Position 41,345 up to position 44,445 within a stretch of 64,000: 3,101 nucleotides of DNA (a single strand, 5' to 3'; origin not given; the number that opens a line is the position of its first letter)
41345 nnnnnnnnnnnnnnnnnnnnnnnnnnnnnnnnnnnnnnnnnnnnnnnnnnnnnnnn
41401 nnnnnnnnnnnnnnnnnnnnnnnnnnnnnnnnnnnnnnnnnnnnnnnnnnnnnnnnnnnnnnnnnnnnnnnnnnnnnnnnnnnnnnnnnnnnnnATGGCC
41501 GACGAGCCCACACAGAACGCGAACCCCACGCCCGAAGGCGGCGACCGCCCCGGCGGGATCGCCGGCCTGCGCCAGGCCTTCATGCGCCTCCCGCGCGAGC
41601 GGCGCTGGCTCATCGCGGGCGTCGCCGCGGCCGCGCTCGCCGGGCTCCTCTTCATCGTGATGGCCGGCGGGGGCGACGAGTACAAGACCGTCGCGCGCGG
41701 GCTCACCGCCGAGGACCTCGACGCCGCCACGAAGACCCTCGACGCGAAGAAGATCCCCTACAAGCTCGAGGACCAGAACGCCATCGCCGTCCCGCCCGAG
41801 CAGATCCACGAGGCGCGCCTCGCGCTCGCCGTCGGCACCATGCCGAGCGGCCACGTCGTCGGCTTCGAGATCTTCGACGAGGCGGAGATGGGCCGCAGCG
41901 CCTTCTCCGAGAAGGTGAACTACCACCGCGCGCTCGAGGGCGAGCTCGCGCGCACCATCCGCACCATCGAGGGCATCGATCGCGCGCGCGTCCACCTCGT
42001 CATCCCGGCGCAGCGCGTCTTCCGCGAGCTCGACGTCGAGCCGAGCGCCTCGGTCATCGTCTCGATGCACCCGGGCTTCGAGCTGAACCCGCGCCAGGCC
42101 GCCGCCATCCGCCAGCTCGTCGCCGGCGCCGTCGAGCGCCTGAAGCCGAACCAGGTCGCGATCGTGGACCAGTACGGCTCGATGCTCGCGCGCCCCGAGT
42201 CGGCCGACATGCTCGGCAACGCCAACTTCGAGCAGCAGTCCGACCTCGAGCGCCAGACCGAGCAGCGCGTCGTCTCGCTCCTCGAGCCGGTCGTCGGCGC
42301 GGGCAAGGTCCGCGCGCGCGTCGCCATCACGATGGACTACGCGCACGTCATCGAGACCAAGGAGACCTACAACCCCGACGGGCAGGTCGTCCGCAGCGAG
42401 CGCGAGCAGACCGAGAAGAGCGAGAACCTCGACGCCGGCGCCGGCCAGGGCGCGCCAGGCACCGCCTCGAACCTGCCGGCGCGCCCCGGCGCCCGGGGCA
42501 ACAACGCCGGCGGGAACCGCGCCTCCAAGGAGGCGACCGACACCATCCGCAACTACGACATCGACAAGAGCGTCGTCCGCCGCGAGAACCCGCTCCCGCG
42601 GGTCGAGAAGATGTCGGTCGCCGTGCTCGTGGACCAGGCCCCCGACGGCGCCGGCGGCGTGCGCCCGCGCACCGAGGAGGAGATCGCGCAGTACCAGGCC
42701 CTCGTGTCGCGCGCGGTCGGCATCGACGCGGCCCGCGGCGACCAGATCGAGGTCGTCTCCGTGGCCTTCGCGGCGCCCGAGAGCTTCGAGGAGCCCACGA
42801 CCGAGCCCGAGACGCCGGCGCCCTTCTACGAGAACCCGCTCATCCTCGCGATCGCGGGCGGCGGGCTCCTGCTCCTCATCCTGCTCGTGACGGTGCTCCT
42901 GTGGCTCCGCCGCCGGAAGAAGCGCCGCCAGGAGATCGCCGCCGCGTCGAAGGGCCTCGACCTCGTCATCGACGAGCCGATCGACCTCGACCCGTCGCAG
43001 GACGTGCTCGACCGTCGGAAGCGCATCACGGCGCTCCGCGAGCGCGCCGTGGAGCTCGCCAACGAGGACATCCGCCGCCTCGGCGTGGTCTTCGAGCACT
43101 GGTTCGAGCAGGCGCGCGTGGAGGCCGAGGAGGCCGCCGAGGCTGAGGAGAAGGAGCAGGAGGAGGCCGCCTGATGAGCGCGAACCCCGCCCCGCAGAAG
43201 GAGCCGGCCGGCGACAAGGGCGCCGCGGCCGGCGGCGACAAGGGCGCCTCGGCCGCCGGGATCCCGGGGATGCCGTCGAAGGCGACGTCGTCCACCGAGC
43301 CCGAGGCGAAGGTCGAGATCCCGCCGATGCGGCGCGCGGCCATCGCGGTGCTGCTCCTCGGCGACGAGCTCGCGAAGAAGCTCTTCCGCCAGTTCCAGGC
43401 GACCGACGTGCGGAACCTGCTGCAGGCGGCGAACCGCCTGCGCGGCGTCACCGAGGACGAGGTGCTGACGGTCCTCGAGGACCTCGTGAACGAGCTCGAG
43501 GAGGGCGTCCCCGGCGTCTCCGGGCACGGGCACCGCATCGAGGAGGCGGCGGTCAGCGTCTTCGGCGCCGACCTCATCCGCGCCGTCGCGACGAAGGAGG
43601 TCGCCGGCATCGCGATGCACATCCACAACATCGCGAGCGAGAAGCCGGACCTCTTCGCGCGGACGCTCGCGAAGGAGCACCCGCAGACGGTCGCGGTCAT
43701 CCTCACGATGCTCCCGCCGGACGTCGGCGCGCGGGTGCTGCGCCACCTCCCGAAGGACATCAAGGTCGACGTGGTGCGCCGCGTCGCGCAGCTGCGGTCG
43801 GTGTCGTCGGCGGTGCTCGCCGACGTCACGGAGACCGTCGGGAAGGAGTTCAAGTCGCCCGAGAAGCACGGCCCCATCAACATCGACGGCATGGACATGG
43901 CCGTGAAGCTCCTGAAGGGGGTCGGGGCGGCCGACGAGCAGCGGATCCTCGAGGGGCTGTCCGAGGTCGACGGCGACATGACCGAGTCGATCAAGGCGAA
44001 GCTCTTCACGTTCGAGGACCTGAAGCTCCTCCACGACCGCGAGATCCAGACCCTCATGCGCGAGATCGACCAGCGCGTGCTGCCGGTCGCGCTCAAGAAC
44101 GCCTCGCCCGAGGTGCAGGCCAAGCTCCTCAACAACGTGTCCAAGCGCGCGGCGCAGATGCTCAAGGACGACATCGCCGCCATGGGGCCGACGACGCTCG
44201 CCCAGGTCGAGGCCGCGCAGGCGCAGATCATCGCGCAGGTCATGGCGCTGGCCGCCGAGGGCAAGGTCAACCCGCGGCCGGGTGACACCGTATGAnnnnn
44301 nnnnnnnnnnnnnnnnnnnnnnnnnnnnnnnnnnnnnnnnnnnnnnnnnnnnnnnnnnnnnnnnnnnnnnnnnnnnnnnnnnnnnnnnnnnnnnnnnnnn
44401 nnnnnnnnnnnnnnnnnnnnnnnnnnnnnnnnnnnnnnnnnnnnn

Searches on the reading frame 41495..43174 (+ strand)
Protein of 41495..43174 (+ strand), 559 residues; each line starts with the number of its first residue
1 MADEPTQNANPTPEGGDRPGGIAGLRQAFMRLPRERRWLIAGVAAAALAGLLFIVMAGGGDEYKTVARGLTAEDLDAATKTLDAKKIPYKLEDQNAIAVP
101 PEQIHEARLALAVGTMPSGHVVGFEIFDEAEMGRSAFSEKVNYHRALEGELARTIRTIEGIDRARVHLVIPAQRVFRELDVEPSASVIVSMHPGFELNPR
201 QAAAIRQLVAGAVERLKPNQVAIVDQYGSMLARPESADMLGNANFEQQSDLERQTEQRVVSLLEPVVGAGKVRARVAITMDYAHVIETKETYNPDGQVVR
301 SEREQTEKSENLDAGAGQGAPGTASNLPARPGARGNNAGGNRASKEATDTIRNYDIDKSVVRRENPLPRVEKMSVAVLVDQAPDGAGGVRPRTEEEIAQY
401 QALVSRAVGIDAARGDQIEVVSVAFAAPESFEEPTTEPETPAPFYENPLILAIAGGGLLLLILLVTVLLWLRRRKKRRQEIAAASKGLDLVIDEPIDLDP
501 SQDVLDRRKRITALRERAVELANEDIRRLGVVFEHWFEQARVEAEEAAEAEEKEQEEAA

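Call 8: search_protein_families(library=pfam, proteins=[window:41495-43174:+], max_evalue=0.01)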
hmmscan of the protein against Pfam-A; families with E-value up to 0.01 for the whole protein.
window:41495-43174:+ (559 aa): 2 families
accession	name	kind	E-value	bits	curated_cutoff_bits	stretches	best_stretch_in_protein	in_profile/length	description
PF01514.23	YscJ_FliF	-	2.1e-55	187.8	24.4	1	62-232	5-178/179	Secretory protein of YscJ/FliF family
PF08345.17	YscJ_FliF_C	-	1.7e-41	142.6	23.8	1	263-425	1-147/147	Flagellar M-ring protein C-terminal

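Call 47: find_homologous_proteins(query=window:41495-43174:+, max_evalue=1e-20)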
Query window:41495-43174:+ (559 aa): 4460 proteins with E <= 1e-20 among 8000 candidates; the best 120 are listed.
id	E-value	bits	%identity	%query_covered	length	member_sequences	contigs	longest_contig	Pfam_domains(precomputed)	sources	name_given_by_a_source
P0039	0.0e+0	1203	100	100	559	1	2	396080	PF08345.18,PF01514.24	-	-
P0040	6.3e-292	987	83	100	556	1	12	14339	PF08345.18,PF01514.24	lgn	-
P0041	4.7e-194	664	63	94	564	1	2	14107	PF08345.18,PF01514.24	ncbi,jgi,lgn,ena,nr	ncbi:MAG: flagellar M-ring protein FliF [Deltaproteobacteria bacterium HGW-Deltaproteobacteria-14]|j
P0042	2.4e-190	652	61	93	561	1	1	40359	PF08345.18,PF01514.24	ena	-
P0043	1.3e-189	650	61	93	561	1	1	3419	PF08345.18,PF01514.24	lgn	-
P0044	3.5e-188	645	63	94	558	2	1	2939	PF08345.18,PF01514.24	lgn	-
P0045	6.9e-188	644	58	96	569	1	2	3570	PF08345.18,PF01514.24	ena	-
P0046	7.0e-172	591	57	93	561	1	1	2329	PF08345.18,PF01514.24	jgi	-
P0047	1.0e-162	561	54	96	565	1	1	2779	PF08345.18,PF01514.24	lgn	-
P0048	1.6e-162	560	53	96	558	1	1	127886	PF08345.18,PF01514.24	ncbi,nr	ncbi:MAG: flagellar M-ring protein FliF [Deltaproteobacteria bacterium]|nr:flagellar M-ring protein 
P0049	6.7e-161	555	54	92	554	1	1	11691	PF08345.18,PF01514.24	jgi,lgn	jgi:flagellar M-ring protein FliF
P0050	1.5e-160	554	53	97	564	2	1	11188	PF08345.18,PF01514.24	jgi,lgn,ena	-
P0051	4.1e-160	552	53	99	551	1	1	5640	PF08345.18,PF01514.24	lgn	-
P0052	7.7e-160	551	52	99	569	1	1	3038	PF08345.18,PF01514.24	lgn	-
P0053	8.6e-160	551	52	95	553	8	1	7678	PF08345.18,PF01514.24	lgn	-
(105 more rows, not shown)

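Call 48: find_encoding_contigs(protein=P0042, flank=10000, max_places=1)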
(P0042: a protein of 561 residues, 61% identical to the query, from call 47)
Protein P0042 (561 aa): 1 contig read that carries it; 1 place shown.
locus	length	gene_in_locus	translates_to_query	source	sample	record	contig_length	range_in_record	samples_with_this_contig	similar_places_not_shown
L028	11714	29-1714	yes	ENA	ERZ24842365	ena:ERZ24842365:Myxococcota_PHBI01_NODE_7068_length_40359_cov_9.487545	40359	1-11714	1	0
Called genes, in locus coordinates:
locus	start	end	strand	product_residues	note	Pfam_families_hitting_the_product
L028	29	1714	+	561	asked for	PF01514:YscJ_FliF, PF08345:YscJ_FliF_C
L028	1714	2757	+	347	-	PF14842:FliG_N (weak), PF14841:FliG_M, PF14842:FliG_N (weak), PF01706:FliG_C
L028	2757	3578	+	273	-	PF02108:FliH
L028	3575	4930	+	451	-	PF02874:ATP-synt_ab_N (faint), PF00006:ATP-synt_ab, PF18269:T3SS_ATPase_C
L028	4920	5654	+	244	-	PF03448:MgtE_N (weak)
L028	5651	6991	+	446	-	PF02120:Flg_hook (weak)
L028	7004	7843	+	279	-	PF03963:FlgD, PF13861:FLgD_tudor (weak), PF13860:FlgD_ig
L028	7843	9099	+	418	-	PF00460:Flg_bb_rod, PF22692:LlgE_F_G_D1, PF07559:FlgE_D2, PF06429:Flg_bbr_C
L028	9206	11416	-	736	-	PF01590:GAF (weak), PF13185:GAF_2, PF00483:NTP_transferase, PF12804:NTP_transf_3 (weak), PF24894:Hexapep_GlmU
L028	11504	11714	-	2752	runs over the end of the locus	PF01833:TIG (faint), PF13517:FG-GAP_3 (weak), PF01839:FG-GAP, PF13517:FG-GAP_3 (weak), PF01839:FG-GAP, PF05735:TSP_C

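Call 49: find_encoding_contigs(protein=P0048, flank=10000, max_places=1)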
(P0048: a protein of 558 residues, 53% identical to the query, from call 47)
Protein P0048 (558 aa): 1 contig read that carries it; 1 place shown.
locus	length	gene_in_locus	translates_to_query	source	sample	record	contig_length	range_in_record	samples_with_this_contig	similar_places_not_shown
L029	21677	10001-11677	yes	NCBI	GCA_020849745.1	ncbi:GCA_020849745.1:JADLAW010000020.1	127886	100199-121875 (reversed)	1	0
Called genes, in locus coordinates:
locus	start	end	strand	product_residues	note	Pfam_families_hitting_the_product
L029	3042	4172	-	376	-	PF01312:Bac_export_2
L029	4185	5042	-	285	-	PF01311:Bac_export_1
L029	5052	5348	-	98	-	PF28396:SepQ_C, PF01052:FliMN_C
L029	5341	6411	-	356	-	PF02154:FliM, PF01052:FliMN_C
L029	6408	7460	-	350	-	PF00158:Sigma54_activat, PF14532:Sigma54_activ_2, PF07728:AAA_5, PF25601:AAA_lid_14, PF02954:HTH_8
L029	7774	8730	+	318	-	PF00158:Sigma54_activat, PF14532:Sigma54_activ_2, PF07728:AAA_5, PF25601:AAA_lid_14, PF02954:HTH_8, PF13384:HTH_23 (faint), PF13518:HTH_28 (weak), PF13556:HTH_30 (weak)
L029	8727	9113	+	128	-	-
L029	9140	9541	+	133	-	PF00460:Flg_bb_rod, PF06429:Flg_bbr_C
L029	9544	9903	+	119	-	PF02049:FliE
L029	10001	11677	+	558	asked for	PF01514:YscJ_FliF, PF08345:YscJ_FliF_C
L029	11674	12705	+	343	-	PF14842:FliG_N, PF14841:FliG_M, PF14842:FliG_N, PF01706:FliG_C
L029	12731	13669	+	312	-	PF02108:FliH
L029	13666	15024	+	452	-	PF00006:ATP-synt_ab, PF18269:T3SS_ATPase_C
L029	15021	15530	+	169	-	-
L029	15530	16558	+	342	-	PF02120:Flg_hook (weak)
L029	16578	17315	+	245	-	PF03963:FlgD, PF13861:FLgD_tudor (weak), PF13860:FlgD_ig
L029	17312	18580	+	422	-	PF00460:Flg_bb_rod (weak), PF22692:LlgE_F_G_D1, PF07559:FlgE_D2, PF06429:Flg_bbr_C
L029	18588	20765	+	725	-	PF00512:HisKA, PF02518:HATPase_c, PF00072:Response_reg, PF01627:Hpt (weak)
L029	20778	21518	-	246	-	PF00072:Response_reg, PF00486:Trans_reg_C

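Call 61: find_encoding_contigs(protein=P0040, flank=10000, max_places=3)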
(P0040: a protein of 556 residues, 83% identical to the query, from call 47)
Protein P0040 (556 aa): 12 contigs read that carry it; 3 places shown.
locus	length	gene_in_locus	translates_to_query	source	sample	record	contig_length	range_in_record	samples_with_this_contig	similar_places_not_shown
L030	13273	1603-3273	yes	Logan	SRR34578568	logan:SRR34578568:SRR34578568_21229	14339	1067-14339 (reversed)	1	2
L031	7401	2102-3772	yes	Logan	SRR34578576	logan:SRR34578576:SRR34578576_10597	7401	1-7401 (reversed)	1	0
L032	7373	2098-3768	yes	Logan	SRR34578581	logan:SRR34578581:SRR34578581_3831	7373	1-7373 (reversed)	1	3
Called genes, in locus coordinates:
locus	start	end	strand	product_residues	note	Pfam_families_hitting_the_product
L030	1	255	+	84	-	?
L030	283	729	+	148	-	PF00460:Flg_bb_rod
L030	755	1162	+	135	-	PF00460:Flg_bb_rod, PF06429:Flg_bbr_C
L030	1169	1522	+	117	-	PF02049:FliE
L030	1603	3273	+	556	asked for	PF01514:YscJ_FliF, PF08345:YscJ_FliF_C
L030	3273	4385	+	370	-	PF14842:FliG_N, PF14841:FliG_M, PF14842:FliG_N, PF01706:FliG_C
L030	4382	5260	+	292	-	PF02108:FliH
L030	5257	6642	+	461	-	PF02874:ATP-synt_ab_N (weak), PF00006:ATP-synt_ab, PF18269:T3SS_ATPase_C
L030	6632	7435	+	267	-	-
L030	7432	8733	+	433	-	PF02120:Flg_hook (weak)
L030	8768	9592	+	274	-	PF03963:FlgD, PF13861:FLgD_tudor, PF13860:FlgD_ig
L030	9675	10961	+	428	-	PF00460:Flg_bb_rod, PF22692:LlgE_F_G_D1, PF07559:FlgE_D2, PF06429:Flg_bbr_C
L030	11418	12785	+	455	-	-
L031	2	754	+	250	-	?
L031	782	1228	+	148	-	PF00460:Flg_bb_rod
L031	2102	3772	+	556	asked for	PF01514:YscJ_FliF, PF08345:YscJ_FliF_C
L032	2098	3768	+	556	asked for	PF01514:YscJ_FliF, PF08345:YscJ_FliF_C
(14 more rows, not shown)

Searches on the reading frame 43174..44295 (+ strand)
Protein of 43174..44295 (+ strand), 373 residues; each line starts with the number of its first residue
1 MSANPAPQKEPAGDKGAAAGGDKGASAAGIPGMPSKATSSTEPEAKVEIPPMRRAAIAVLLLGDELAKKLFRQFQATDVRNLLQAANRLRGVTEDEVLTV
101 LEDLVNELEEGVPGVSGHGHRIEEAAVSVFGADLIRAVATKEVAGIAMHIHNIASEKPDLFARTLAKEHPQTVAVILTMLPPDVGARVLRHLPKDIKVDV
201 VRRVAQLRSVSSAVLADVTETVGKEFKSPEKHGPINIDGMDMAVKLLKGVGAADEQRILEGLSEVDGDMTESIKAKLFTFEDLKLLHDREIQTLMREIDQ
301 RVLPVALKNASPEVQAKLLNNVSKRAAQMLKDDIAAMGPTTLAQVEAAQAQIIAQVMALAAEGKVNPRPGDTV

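Call 8: search_protein_families(library=pfam, proteins=[window:43174-44295:+], max_evalue=0.01)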
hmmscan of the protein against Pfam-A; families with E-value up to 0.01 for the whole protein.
window:43174-44295:+ (373 aa): 4 families
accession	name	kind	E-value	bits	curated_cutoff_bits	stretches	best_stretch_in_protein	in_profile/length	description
PF01706.21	FliG_C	-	1.2e-34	119.2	23.3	1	261-365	2-106/108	FliG C-terminal domain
PF14841.11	FliG_M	-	9e-20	71.1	25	1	161-228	4-71/76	FliG middle domain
PF14842.11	FliG_N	-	1.7e-19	70.8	25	2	52-131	5-84/104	FliG N-terminal domain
PF03448.22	MgtE_N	-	0.0002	22.3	25.9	0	169-201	2-34/102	MgtE intracellular N domain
